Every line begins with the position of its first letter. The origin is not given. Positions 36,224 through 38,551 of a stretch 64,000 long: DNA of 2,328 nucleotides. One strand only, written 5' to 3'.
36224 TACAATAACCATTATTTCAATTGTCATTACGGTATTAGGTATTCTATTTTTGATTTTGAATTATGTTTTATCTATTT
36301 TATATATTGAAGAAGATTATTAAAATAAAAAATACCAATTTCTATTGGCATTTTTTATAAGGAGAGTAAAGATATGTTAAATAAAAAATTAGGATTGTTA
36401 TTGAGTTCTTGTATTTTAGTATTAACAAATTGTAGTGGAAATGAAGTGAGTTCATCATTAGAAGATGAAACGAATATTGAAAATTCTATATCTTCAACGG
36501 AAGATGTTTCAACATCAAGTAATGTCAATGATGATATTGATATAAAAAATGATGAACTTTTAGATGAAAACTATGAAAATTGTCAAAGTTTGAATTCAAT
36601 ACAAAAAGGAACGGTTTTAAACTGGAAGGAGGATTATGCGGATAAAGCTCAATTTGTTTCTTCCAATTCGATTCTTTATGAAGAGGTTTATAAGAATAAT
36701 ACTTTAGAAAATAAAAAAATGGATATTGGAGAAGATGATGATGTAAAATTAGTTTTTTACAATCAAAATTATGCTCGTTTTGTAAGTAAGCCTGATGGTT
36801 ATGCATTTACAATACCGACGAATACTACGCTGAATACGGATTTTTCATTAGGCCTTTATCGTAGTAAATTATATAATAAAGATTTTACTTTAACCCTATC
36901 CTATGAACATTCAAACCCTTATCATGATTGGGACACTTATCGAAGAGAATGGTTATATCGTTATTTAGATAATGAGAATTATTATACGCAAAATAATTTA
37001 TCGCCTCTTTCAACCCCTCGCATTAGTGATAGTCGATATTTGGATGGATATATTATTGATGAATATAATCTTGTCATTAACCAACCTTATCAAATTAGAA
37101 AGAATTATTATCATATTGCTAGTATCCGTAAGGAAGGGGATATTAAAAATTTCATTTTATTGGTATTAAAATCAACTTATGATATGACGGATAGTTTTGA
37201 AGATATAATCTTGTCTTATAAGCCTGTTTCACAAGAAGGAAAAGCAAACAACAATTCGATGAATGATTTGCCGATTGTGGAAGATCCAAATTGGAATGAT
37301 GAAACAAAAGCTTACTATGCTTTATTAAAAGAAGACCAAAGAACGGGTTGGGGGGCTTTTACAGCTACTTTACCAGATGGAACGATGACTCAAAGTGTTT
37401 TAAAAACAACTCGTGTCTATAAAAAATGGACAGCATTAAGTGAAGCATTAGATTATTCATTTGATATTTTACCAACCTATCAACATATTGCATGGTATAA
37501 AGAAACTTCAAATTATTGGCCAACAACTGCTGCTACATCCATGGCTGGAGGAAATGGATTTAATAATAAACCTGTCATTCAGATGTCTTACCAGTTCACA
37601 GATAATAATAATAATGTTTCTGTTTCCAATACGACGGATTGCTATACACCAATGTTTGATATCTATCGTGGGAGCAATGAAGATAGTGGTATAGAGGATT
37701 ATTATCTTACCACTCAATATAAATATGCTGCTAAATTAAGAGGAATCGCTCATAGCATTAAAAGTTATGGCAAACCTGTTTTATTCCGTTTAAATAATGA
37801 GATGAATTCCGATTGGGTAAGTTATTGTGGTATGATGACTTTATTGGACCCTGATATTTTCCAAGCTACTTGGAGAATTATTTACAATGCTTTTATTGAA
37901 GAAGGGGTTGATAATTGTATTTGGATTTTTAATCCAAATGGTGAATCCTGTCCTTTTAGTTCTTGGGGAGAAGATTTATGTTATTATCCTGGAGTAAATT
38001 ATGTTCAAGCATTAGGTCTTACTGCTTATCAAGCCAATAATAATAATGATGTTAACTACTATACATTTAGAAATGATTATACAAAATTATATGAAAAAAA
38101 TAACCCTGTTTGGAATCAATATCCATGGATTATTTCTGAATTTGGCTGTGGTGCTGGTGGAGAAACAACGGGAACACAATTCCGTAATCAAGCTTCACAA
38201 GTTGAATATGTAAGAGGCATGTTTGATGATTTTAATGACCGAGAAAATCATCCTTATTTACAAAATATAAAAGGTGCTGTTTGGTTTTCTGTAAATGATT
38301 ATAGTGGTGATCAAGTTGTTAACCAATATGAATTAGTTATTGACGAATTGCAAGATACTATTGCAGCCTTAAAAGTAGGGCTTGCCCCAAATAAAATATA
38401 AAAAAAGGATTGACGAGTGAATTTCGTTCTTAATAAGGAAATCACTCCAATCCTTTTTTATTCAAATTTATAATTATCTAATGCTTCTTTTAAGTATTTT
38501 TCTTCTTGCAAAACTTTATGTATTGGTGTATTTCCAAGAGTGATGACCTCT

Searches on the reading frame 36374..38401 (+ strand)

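Call 65: search_protein_families(library=pfam, proteins=[window:36374-38401:+], max_evalue=0.00001)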
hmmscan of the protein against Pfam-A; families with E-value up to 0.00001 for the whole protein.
window:36374-38401:+ (675 aa): 1 family
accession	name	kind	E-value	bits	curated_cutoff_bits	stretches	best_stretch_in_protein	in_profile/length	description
PF02156.21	Glyco_hydro_26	-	1.2e-09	38.5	20.2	1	453-563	137-241/311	Glycosyl hydrolase family 26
